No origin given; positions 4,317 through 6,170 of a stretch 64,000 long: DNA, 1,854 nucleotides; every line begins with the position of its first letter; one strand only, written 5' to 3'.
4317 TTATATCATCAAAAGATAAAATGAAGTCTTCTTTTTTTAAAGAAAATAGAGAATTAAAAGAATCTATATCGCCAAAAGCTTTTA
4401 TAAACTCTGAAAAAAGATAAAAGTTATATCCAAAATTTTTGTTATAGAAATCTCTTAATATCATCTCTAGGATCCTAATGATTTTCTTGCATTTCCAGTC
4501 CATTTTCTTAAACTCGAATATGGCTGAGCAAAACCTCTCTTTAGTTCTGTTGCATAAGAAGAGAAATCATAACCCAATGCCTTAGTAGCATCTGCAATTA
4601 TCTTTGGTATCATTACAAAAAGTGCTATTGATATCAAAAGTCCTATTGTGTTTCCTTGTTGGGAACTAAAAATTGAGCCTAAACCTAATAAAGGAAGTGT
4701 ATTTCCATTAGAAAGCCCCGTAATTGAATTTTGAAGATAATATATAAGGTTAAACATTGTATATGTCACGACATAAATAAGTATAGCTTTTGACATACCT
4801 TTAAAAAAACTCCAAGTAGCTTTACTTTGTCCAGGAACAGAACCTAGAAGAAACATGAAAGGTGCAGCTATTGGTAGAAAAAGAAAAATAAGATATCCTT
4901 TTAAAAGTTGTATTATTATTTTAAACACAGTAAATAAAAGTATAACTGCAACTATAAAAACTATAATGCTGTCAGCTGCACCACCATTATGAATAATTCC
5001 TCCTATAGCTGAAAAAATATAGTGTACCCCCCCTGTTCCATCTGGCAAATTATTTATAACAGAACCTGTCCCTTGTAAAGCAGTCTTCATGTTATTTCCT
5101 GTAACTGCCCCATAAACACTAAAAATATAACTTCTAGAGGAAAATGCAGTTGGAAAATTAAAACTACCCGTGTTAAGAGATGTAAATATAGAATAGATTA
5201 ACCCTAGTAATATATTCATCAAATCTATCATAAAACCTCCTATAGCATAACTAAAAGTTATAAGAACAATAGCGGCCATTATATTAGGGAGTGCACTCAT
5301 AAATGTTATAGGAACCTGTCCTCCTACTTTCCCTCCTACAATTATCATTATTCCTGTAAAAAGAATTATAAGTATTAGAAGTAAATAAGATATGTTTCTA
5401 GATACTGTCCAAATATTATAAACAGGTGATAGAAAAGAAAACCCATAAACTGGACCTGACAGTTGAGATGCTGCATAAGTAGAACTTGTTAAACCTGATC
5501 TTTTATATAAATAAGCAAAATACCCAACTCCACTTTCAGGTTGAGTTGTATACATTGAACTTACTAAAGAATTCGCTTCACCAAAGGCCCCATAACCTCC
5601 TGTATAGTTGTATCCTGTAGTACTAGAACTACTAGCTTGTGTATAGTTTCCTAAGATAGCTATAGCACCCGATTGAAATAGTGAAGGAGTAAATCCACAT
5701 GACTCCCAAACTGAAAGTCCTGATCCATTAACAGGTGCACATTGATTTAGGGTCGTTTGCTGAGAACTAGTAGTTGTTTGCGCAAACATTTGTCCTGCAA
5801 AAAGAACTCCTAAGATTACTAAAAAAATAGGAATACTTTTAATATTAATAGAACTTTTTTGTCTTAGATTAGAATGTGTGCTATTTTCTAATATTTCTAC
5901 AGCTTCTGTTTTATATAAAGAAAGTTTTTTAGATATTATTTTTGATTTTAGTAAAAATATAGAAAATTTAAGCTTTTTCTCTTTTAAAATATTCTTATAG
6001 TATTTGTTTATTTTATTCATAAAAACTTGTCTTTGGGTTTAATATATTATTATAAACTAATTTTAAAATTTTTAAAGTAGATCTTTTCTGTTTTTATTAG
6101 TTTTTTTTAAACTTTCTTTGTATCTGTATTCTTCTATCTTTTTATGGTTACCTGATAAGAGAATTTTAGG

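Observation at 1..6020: Second VirB6-like paralog followed by a giant (>1260 aa) glycine-zipper membrane protein at the window edge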

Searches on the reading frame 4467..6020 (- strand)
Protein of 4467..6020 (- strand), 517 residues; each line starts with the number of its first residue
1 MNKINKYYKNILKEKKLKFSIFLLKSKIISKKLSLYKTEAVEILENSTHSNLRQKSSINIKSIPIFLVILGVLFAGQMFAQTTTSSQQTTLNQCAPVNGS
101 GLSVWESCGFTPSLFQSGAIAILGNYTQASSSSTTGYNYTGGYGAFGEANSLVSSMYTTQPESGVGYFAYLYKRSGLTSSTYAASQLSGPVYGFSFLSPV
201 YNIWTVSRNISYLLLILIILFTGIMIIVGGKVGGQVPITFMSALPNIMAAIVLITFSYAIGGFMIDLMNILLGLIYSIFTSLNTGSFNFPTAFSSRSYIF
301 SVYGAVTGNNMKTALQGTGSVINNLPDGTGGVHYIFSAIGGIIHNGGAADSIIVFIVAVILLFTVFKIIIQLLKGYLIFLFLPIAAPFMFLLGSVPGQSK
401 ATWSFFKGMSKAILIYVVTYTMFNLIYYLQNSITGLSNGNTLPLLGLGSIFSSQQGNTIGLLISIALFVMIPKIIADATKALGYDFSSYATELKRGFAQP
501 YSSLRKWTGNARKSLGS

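Call 7: search_protein_families(library=pfam, proteins=[window:4467-6020:-], max_evalue=1)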
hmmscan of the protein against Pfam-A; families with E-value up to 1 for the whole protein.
window:4467-6020:- (517 aa): 0 families

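Call 9: find_homologous_proteins(query=window:4467-6020:-)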
Query window:4467-6020:- (517 aa): 61 proteins with E <= 0.001 among 8000 candidates.
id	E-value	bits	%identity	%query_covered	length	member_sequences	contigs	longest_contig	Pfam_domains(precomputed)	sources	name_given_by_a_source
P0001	0.0e+0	1098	100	100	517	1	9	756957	-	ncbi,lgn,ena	-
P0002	4.2e-198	678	62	100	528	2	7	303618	-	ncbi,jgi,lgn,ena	jgi:hypothetical protein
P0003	9.5e-188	643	59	100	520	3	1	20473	-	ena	-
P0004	8.1e-183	627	59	100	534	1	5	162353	-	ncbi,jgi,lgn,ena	jgi:hypothetical protein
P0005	8.2e-183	627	59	100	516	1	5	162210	-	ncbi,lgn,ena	-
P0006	3.8e-158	546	52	99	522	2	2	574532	-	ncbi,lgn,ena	ncbi:MAG: hypothetical protein ACYDAS_01115 [Patescibacteria group bacterium]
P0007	5.8e-158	545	53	99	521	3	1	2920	-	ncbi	-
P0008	2.6e-152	526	52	99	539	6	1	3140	-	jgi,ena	jgi:hypothetical protein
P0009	6.3e-151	522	53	96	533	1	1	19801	-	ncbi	ncbi:MAG: hypothetical protein ACYDBX_00390 [Patescibacteria group bacterium]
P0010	1.2e-148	514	52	99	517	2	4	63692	-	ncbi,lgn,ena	-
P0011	5.6e-147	509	50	99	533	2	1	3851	-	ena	-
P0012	6.9e-147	509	51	97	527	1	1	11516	-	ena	-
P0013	1.8e-145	504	53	94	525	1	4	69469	-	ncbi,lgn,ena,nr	ncbi:hypothetical protein M1145_02710 [Patescibacteria group bacterium]|nr:hypothetical protein [Pat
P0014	2.5e-145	503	51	99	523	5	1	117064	-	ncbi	-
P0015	9.5e-33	132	29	72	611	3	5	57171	-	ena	-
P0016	1.7e-25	108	30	64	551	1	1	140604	-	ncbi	-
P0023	7.8e-19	86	29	66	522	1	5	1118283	-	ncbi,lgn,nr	ncbi:hypothetical protein HYW55_05895 [Candidatus Gottesmanbacteria bacterium]|nr:hypothetical prote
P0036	6.6e-15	73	27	54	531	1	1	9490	PF27507.1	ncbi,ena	-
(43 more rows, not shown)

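Call 10: find_encoding_contigs(protein=P0001, flank=10000, max_places=4)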
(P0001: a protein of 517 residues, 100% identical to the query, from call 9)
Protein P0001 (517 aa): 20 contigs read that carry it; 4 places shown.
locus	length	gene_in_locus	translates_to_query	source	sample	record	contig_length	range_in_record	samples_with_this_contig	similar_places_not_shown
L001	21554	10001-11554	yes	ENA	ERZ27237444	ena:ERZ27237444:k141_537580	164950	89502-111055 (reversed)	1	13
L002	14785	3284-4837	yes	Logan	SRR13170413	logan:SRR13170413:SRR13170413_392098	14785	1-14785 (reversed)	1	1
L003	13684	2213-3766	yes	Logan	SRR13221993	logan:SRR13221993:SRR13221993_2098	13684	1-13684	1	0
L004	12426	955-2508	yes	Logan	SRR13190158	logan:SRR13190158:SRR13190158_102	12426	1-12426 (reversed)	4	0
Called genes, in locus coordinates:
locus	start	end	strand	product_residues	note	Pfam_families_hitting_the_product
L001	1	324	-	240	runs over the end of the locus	PF01628:HrcA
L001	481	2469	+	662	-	-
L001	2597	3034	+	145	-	-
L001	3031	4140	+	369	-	PF00953:Glycos_transf_4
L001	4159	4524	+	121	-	-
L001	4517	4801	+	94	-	-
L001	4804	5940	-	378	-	PF00712:DNA_pol3_beta, PF02767:DNA_pol3_beta_2, PF02768:DNA_pol3_beta_3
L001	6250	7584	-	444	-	PF11638:DnaA_N, PF00308:Bac_DnaA, PF01695:IstB_IS21 (weak), PF00004:AAA, PF13401:AAA_22 (faint), PF08299:Bac_DnaA_C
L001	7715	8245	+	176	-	-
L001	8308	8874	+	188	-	PF07963:N_methyl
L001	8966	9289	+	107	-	PF00085:Thioredoxin, PF00578:AhpC-TSA (weak), PF02966:DIM1 (weak), PF07449:HyaE (weak), PF14595:Thioredoxin_9 (weak), PF13098:Thioredoxin_2, PF13905:Thioredoxin_8 (faint)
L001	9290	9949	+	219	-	PF01746:tRNA_m1G_MT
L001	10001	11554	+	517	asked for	-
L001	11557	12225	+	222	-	-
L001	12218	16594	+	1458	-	-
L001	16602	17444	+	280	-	-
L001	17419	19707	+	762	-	PF00877:NLPC_P60 (weak)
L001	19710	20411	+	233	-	-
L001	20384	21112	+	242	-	-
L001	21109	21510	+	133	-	-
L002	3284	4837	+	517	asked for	-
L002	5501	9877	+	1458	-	-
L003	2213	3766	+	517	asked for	-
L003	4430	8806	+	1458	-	-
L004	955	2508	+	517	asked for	-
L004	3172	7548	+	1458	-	-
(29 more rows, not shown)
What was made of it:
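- It is translationally coupled within the operon (call 10).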

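Call 13: search_protein_families(library=pfam, proteins=[L001:12218-16594:+, L001:16602-17444:+, L001:17419-19707:+, L001:19710-20411:+, L001:20384-21112:+, L001:21109-21510:+, P0036], max_evalue=1)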
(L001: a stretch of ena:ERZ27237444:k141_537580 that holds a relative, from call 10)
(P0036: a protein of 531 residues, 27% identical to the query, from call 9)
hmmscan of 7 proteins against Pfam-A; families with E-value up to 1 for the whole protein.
L001:12218-16594:+ (1458 aa): 0 families

L001:16602-17444:+ (280 aa): 0 families

L001:17419-19707:+ (762 aa): 2 families
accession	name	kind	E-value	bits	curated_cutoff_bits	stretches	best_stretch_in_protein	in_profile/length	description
PF00877.26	NLPC_P60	-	1.7e-07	31.6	23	1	633-710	13-80/105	NlpC/P60 family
PF05257.22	CHAP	-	0.053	14.5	26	1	670-709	42-79/81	CHAP domain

L001:19710-20411:+ (233 aa): 0 families

L001:20384-21112:+ (242 aa): 1 family
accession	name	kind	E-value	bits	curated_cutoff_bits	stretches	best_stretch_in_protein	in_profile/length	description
PF13406.11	SLT_2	-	0.011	15.5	24.3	1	129-152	84-107/292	Transglycosylase SLT domain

L001:21109-21510:+ (133 aa): 4 families
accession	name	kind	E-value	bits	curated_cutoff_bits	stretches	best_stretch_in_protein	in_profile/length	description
PF14096.11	DUF4274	-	0.036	14.5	27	1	83-104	2-23/76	Domain of unknown function (DUF4274)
PF13624.11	SurA_N_3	-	0.066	13.5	27.2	1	4-38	2-33/162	SurA-like N-terminal domain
PF15820.10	ECSCR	-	0.22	11.9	27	0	14-33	30-49/104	Endothelial cell-specific chemotaxis regulator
PF05814.16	Ac76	-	0.95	10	22.5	1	2-44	11-55/83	Orf76 (Ac76)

P0036 (531 aa): 1 family
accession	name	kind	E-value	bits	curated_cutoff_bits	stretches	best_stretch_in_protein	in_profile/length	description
PF20721.2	C19orf12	-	0.48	10.6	30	0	316-334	61-79/163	C19orf12-like protein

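Call 14: find_homologous_proteins(query=L001:12218-16594:+)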
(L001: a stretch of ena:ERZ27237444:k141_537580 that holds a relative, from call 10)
Query L001:12218-16594:+ (1458 aa): 1 proteins with E <= 0.001 among 8000 candidates.
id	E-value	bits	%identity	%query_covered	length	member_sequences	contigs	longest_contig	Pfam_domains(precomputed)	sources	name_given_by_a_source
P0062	0.0e+0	3209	100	100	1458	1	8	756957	-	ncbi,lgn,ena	-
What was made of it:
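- Tried and rejected: A word-indexed protein search returned only the protein itself (call 14).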

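Call 16: find_encoding_contigs(protein=P0002, flank=10000, max_places=1)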
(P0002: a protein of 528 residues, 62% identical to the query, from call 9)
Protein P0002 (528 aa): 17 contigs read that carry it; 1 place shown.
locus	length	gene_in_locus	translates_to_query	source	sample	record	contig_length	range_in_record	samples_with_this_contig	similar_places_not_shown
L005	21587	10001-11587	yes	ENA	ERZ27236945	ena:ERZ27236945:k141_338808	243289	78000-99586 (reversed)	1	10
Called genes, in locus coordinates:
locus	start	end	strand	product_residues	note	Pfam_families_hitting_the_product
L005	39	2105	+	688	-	-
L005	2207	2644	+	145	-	-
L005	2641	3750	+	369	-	PF00953:Glycos_transf_4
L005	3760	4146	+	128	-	-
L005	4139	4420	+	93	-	-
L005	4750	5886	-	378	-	PF00712:DNA_pol3_beta, PF02767:DNA_pol3_beta_2, PF02768:DNA_pol3_beta_3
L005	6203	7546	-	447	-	PF11638:DnaA_N, PF13401:AAA_22 (faint), PF00308:Bac_DnaA, PF01695:IstB_IS21 (weak), PF00004:AAA, PF08299:Bac_DnaA_C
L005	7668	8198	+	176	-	-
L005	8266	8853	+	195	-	PF07963:N_methyl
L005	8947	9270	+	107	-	PF00085:Thioredoxin, PF00578:AhpC-TSA (weak), PF14595:Thioredoxin_9, PF13098:Thioredoxin_2, PF13905:Thioredoxin_8 (faint)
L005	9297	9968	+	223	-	PF01746:tRNA_m1G_MT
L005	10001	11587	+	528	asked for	-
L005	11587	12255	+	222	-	-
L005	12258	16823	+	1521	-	-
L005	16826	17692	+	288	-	-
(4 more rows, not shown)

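Call 17: find_encoding_contigs(protein=P0006, flank=10000, max_places=1)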
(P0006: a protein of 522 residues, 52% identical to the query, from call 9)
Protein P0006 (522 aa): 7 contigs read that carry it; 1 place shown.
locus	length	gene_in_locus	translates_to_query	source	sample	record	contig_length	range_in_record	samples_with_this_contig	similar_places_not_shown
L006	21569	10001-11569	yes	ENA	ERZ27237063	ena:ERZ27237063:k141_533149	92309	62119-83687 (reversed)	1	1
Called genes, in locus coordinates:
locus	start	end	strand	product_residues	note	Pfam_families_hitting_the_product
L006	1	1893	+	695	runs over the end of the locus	-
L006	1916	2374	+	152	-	-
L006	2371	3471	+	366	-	PF00953:Glycos_transf_4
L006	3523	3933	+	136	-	-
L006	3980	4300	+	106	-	-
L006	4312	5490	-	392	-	PF00712:DNA_pol3_beta, PF02767:DNA_pol3_beta_2, PF02768:DNA_pol3_beta_3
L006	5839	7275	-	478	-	PF11638:DnaA_N, PF00308:Bac_DnaA, PF01695:IstB_IS21, PF00004:AAA (weak), PF08299:Bac_DnaA_C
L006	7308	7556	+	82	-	-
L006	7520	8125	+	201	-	PF07963:N_methyl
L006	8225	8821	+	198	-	PF07963:N_methyl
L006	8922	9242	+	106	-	PF00085:Thioredoxin, PF14595:Thioredoxin_9 (weak), PF13098:Thioredoxin_2 (weak)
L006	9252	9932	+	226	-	PF01746:tRNA_m1G_MT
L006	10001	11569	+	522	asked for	-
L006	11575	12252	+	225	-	-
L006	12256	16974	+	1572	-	-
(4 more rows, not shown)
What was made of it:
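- Checked: It does overlap the giant gene's start by 8 nt (calls 10, 16, 17).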

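Call 18: find_encoding_contigs(protein=P0023, flank=10000, max_places=1)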
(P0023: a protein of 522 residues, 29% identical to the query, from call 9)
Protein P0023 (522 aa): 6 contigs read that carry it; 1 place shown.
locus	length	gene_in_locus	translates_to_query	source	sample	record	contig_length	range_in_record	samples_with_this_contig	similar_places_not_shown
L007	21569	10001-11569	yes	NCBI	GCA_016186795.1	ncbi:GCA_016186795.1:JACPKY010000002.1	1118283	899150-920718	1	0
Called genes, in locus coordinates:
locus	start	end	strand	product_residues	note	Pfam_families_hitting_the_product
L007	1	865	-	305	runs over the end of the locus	PF10509:GalKase_gal_bdg (weak), PF00288:GHMP_kinases_N, PF08544:GHMP_kinases_C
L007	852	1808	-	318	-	PF10509:GalKase_gal_bdg, PF22700:MVD-like_N (weak), PF00288:GHMP_kinases_N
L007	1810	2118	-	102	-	PF01796:OB_ChsH2_C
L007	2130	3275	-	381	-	PF00108:Thiolase_N, PF08545:ACP_syn_III (faint), PF02803:Thiolase_C, PF22691:Thiolase_C_1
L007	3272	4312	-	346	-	PF08541:ACP_syn_III_C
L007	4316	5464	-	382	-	PF00368:HMG-CoA_red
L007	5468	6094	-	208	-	PF04893:Yip1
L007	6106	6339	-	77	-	-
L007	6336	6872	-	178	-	PF07638:Sigma70_ECF, PF04542:Sigma70_r2, PF08281:Sigma70_r4_2, PF04545:Sigma70_r4 (weak)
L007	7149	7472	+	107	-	-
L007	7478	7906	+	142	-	-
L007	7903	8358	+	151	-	PF18895:T4SS_pilin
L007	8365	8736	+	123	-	PF18895:T4SS_pilin (weak)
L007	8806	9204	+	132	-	-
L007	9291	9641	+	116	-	-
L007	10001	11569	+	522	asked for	-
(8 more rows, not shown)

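Call 19: find_encoding_contigs(protein=P0016, flank=10000, max_places=1)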
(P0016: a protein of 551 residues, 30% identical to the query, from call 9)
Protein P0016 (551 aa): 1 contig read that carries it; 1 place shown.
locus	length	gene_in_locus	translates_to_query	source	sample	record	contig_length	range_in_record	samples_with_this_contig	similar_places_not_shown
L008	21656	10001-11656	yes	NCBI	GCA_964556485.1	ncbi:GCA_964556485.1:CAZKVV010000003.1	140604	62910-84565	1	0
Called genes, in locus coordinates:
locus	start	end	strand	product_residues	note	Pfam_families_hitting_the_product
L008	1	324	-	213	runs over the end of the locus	PF00293:NUDIX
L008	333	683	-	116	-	-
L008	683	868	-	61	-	-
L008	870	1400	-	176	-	PF07638:Sigma70_ECF (weak), PF04542:Sigma70_r2, PF08281:Sigma70_r4_2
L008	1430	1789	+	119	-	-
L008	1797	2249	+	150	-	-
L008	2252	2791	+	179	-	PF18895:T4SS_pilin (weak)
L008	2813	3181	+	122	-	PF18895:T4SS_pilin (weak)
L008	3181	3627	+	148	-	PF18895:T4SS_pilin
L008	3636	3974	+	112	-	PF18895:T4SS_pilin (weak)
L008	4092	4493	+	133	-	PF18895:T4SS_pilin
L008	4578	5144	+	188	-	-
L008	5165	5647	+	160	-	PF18895:T4SS_pilin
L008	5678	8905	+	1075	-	-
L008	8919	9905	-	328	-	-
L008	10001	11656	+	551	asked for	-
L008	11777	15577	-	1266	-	-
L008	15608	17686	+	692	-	-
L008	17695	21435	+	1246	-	-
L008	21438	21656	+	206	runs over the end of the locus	-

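Call 20: find_encoding_contigs(protein=P0015, flank=10000, max_places=1)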
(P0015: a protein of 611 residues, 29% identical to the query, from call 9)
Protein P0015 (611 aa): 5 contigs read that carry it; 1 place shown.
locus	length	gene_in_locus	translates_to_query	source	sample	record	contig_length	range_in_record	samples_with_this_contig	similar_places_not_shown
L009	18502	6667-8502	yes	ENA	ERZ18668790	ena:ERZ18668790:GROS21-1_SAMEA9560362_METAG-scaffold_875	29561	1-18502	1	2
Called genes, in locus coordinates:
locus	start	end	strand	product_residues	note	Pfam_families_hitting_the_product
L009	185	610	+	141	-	PF18895:T4SS_pilin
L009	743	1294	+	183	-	-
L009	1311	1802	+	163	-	PF18895:T4SS_pilin (weak)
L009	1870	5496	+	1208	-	-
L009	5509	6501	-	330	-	-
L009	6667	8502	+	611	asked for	-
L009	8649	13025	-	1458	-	-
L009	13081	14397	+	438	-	-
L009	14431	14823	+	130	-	PF01687:Flavokinase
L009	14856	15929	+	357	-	PF00892:EamA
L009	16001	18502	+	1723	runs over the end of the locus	PF01551:Peptidase_M23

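Call 28: search_solved_structures(query=A1, max_evalue=10)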
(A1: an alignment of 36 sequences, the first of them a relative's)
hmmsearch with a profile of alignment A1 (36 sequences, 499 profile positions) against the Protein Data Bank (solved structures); distinct sequences matched with E-value up to 10: 0.
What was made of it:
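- Tried and rejected: A PDB sequence search with the F517 profile returned nothing (call 28).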

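Call 31: list_cluster_members(proteins=[P0001, P0062, P0076, P0080, P0078])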
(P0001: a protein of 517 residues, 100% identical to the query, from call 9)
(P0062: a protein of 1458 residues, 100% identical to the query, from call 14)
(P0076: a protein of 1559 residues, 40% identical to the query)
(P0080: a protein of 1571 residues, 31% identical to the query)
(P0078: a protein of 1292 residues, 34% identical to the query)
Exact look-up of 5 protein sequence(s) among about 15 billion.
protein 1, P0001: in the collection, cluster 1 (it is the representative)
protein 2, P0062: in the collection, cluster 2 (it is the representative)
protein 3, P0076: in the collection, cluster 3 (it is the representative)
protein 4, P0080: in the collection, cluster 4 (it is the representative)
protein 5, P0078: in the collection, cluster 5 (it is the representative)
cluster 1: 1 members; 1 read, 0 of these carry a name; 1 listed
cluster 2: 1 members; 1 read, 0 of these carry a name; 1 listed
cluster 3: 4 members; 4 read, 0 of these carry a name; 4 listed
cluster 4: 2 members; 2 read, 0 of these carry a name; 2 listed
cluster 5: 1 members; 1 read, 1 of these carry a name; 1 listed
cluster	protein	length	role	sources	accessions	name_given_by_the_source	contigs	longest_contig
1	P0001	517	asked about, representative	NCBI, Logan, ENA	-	-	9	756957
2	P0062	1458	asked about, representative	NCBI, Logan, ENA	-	-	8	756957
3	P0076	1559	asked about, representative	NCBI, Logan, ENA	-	-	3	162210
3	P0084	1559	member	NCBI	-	-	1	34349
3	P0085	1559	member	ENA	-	-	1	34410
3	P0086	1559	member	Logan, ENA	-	-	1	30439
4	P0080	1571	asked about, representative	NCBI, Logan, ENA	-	-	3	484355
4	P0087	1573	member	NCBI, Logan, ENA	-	-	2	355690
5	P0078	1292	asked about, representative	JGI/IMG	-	hypothetical protein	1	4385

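Call 37: predict_structure(alignment_id=A1)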
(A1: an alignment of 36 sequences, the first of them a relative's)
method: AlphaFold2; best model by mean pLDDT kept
length: 517 residues; sequences in the alignment: 36
mean_pLDDT: 64.8   pTM: 0.51
mean pLDDT of the five models: 64.8, 64.6, 62.1, 62.1, 61.4
residues with pLDDT >= 90: 70; 70-90: 165; 50-70: 109; < 50: 173
segments of 3 or more residues with pLDDT < 50: 75-115, 117-147, 149-157, 159-161, 163-170, 172-174, 176-191, 293-333, 342-346, 439-441, 444-448, 453-455
pLDDT, mean of each block of 10 residues (from residue 1): 81 89 83 77 72 58 64 43 35 34 39 48 38 37 43 49 45 44 40 68 92 93 83 77 88 91 85 78 62 44 39 37 41 50 53 77 88 90 93 86 90 91 82 54 49 56 83 90 62 53 63 58
secondary structure, 60 per line:
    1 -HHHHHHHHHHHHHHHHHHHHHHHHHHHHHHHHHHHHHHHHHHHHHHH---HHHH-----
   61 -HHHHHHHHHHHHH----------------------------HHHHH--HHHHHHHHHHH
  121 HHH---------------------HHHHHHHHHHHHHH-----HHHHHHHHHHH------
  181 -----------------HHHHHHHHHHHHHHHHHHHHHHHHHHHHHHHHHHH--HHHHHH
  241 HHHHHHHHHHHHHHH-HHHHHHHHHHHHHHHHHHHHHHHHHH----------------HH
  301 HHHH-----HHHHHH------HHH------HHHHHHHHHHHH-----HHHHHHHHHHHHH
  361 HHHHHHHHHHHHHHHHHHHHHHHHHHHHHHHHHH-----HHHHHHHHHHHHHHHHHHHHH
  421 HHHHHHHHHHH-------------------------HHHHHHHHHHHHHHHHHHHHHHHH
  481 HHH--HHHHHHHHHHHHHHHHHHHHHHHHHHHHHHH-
elements in order: H2-48 H52-55 H62-74 H103-107 H110-123 H145-158 H164-174 H198-232 H235-255 H257-282 H299-304 H310-315 H331-342 H348-394 H400-431 H457-483 H486-516
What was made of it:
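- On VirB6 / TrbL (PF04610): The AF2 model has long helices with pLDDT 77-93 in the TM regions (call 37).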

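Call 42: search_protein_families(library=pfam, alignment_id=A1, max_evalue=1)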
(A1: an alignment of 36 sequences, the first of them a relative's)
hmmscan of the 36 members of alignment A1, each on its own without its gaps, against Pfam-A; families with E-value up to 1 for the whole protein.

A. member 1, P0001 (517 aa): 0 families

B. families by the number of members that match (of 36 scanned): 17 families
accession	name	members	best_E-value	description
PF19885.4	DUF6358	2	0.035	Family of unknown function (DUF6358)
PF20712.2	CyanoTRADDas_TM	2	0.1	Cyanobacterial TRADD-N associated 2-Transmembrane domain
PF05433.20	Rick_17kDa_Anti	1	0.012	Glycine zipper 2TM domain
PF13441.11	Gly-zipper_YMGG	1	0.018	YMGG-like Gly-zipper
PF18895.5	T4SS_pilin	1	0.022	Type IV secretion system pilin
PF06692.16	MNSV_P7B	1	0.024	Melon necrotic spot virus P7B protein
PF04906.18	Tweety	1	0.067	Tweety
PF15520.11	Ntox10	1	0.071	Novel toxin 10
PF20522.3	DUF6737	1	0.087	Domain of unknown function (DUF6737)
PF19297.4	QcrA_N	1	0.13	QcrA subunit N-terminal region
PF02706.20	Wzz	1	0.14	Chain length determinant protein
PF12475.13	Amdo_NSP_1-3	1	0.3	Amdovirus non-structural protein 1-3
PF24568.1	CC_PcsB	1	0.31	Peptidoglycan hydrolase PcsB, coiled-coil domain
PF11293.13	DUF3094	1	0.4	Protein of unknown function (DUF3094)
PF20721.2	C19orf12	1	0.48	C19orf12-like protein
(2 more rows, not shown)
